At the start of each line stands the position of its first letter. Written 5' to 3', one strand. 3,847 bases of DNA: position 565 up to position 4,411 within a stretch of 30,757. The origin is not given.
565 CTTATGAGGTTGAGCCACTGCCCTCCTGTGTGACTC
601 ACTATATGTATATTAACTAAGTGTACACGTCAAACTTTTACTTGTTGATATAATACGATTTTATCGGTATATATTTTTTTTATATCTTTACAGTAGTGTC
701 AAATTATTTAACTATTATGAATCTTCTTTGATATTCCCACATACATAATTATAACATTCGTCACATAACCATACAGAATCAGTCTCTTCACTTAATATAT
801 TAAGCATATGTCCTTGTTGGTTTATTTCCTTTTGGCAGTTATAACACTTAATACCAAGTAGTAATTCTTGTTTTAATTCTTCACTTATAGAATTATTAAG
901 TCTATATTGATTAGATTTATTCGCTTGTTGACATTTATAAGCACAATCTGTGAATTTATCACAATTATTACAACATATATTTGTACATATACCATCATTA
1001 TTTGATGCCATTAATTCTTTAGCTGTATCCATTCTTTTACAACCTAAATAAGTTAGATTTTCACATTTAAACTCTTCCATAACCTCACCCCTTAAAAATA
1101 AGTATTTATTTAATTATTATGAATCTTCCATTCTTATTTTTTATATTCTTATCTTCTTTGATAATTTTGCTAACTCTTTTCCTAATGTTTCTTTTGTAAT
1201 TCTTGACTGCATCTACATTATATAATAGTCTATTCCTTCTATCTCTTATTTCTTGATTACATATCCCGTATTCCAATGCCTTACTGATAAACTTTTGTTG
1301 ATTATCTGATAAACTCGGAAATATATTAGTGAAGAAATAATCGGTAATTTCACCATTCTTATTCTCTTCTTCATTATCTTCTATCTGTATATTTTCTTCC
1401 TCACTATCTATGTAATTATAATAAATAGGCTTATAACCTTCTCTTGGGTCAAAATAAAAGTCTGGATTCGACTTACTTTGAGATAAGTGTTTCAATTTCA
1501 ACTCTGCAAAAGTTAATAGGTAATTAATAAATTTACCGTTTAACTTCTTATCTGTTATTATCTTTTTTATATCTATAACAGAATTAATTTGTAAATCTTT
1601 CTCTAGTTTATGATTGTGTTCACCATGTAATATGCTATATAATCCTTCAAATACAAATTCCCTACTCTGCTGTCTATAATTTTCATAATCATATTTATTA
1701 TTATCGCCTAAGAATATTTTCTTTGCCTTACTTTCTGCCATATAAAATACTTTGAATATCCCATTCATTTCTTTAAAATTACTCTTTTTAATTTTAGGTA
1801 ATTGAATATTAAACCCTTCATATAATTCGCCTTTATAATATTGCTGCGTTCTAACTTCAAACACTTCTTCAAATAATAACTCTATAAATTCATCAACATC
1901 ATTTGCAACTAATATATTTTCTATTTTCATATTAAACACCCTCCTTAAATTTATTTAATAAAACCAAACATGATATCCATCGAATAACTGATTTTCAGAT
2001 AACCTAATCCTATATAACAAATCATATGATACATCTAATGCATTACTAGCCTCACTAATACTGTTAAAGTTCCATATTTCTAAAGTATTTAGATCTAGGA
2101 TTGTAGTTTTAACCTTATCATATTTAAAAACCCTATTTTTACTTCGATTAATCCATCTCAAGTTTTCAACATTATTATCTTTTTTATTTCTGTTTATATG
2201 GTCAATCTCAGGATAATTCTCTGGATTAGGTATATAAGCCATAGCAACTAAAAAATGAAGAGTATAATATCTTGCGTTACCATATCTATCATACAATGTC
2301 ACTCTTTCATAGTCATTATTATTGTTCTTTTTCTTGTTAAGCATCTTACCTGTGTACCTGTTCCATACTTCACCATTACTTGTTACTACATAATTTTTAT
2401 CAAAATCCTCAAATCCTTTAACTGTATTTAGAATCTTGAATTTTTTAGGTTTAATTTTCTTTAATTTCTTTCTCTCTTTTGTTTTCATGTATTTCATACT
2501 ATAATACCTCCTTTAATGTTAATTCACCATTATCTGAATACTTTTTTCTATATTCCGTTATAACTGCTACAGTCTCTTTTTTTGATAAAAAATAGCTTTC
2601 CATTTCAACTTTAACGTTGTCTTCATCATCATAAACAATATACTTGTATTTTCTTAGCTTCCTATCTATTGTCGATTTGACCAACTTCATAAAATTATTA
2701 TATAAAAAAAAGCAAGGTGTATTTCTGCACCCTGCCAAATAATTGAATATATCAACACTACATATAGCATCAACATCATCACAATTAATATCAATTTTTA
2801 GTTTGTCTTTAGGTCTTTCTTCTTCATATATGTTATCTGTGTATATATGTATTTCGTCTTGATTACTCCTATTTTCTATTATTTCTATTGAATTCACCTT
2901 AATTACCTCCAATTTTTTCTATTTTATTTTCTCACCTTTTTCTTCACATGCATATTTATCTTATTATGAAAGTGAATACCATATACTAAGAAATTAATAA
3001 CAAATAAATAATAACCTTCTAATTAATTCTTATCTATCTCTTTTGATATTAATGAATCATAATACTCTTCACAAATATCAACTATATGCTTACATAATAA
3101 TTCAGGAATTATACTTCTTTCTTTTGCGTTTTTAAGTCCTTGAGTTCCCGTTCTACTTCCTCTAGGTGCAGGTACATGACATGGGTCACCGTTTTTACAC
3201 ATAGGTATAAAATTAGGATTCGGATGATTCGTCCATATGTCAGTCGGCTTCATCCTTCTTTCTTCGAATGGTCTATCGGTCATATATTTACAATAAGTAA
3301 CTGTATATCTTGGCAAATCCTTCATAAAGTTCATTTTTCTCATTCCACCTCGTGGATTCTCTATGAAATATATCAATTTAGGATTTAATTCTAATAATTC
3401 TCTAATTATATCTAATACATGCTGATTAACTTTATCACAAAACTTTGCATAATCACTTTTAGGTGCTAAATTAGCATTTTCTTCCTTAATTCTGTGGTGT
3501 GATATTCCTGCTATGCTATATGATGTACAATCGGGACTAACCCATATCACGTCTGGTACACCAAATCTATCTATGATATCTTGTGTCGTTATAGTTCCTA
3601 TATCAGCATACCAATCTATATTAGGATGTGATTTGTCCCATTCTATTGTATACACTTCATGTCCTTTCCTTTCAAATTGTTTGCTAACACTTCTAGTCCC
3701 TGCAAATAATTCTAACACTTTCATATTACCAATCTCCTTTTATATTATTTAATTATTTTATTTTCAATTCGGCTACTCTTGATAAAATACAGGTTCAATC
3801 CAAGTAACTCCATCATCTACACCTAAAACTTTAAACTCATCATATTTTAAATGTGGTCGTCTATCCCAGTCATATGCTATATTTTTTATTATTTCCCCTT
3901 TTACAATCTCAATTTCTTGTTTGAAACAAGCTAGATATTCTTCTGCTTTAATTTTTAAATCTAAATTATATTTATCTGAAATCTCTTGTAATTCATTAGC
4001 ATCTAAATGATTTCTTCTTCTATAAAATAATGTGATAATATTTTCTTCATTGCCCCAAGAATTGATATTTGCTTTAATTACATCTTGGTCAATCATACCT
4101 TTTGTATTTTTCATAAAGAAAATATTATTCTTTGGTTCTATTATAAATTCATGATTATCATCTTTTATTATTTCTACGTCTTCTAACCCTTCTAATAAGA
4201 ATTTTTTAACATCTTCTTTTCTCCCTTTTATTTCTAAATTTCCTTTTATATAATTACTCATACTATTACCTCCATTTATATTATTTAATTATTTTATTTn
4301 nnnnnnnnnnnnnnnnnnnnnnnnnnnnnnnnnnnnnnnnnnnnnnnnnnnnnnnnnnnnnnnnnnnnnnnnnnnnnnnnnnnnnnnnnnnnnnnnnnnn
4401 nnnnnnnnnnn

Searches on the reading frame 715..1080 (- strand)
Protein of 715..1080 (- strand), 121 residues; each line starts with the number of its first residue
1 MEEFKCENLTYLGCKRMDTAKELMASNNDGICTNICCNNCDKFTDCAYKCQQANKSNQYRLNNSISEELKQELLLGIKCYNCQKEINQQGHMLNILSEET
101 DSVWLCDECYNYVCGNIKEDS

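Call 9: search_protein_families(library=pfam, proteins=[window:715-1080:-], max_evalue=0.01)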
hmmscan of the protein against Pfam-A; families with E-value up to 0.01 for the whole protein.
window:715-1080:- (121 aa): 1 family
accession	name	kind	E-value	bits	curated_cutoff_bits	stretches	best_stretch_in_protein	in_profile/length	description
PF24734.1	DUF7685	-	0.0012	19.1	27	1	78-111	1-33/43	Domain of unknown function (DUF7685)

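Call 10: search_protein_families(library=phrogs, proteins=[window:715-1080:-], max_evalue=0.001)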
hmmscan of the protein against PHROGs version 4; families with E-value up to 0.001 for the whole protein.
window:715-1080:- (121 aa): 0 families

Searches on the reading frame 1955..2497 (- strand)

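Call 9: search_protein_families(library=pfam, proteins=[window:1955-2497:-], max_evalue=0.01)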
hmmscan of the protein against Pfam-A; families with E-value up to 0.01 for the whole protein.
window:1955-2497:- (180 aa): 3 families
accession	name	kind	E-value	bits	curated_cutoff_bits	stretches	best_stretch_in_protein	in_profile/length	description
PF13392.12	HNH_3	-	3.6e-09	36.6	24.8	1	80-122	3-45/46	HNH endonuclease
PF07453.19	NUMOD1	-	1.8e-05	25.3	22.8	1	133-160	5-32/37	NUMOD1 domain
PF07463.16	NUMOD4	-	0.00026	21.6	23.4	1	26-69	6-49/49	NUMOD4 motif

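Call 10: search_protein_families(library=phrogs, proteins=[window:1955-2497:-], max_evalue=0.001)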
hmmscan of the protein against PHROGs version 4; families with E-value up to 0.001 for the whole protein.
window:1955-2497:- (180 aa): 7 families
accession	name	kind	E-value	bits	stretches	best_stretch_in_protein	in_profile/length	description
phrog_59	-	DNA, RNA and nucleotide metabolism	4.6e-29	103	1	7-165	118-267/423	HNH endonuclease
phrog_959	-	DNA, RNA and nucleotide metabolism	1.9e-23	83.7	1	26-125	8-106/138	HNH endonuclease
phrog_1492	-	DNA, RNA and nucleotide metabolism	1e-11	45.6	1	46-129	81-160/414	HNH endonuclease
phrog_37683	-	unknown function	3.4e-09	37.2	1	32-134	117-217/279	-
phrog_99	-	DNA, RNA and nucleotide metabolism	3e-08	34.7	1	16-122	95-202/383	HNH endonuclease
phrog_4578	-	DNA, RNA and nucleotide metabolism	2e-06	28.7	1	83-123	20-57/130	HNH endonuclease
phrog_17657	-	DNA, RNA and nucleotide metabolism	0.00012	22.9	1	37-116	80-165/168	HNH endonuclease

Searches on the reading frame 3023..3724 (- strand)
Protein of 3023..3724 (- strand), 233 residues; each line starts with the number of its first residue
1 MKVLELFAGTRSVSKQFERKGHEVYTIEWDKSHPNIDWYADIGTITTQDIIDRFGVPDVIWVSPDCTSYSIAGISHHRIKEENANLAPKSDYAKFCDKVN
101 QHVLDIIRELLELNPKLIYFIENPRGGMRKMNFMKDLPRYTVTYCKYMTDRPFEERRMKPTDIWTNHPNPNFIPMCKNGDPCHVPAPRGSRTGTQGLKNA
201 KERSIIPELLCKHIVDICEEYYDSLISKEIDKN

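Call 9: search_protein_families(library=pfam, proteins=[window:3023-3724:-], max_evalue=0.01)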
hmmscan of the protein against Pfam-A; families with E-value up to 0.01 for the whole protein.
window:3023-3724:- (233 aa): 1 family
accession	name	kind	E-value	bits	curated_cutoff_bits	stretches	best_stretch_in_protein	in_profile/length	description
PF00145.23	DNA_methylase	-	3e-05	24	22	1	1-86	1-90/324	C-5 cytosine-specific DNA methylase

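Call 10: search_protein_families(library=phrogs, proteins=[window:3023-3724:-], max_evalue=0.001)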
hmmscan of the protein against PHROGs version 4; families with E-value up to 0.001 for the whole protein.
window:3023-3724:- (233 aa): 4 families
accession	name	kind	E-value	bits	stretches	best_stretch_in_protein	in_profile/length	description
phrog_757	-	other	1.2e-40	140.2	1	1-227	15-227/247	DNA methyltransferase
phrog_363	-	other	3.2e-08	34.1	1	1-126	54-167/327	DNA methyltransferase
phrog_116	-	other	2.4e-05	23.9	1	1-123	208-321/779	DNA methyltransferase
phrog_2882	-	other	7.1e-05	23.3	0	7-75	10-89/262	DNA methyltransferase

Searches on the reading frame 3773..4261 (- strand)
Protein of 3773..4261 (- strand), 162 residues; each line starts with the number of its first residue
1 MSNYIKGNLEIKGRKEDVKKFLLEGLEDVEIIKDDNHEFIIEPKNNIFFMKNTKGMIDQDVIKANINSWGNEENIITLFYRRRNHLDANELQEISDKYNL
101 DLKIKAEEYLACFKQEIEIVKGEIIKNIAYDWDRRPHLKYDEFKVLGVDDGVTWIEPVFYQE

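Call 9: search_protein_families(library=pfam, proteins=[window:3773-4261:-], max_evalue=0.01)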
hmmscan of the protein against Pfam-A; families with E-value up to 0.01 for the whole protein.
window:3773-4261:- (162 aa): 0 families

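Call 10: search_protein_families(library=phrogs, proteins=[window:3773-4261:-], max_evalue=0.001)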
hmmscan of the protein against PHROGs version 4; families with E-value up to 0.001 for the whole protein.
window:3773-4261:- (162 aa): 1 family
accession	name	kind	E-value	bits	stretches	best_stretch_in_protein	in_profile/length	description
phrog_2715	-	unknown function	5.5e-19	69.7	1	1-133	1-136/149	-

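Call 19: find_related_loci(query=window:3773-4261:-, collection=viral_contigs, flank=6000)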
Query window:3773-4261:- (162 aa) in viral_contigs; peptide patterns used: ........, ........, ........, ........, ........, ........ (x = any residue, [..] = any of these).
17 stretches matched a pattern, but none encodes a relative of the query by tblastn (E <= 1e-3).
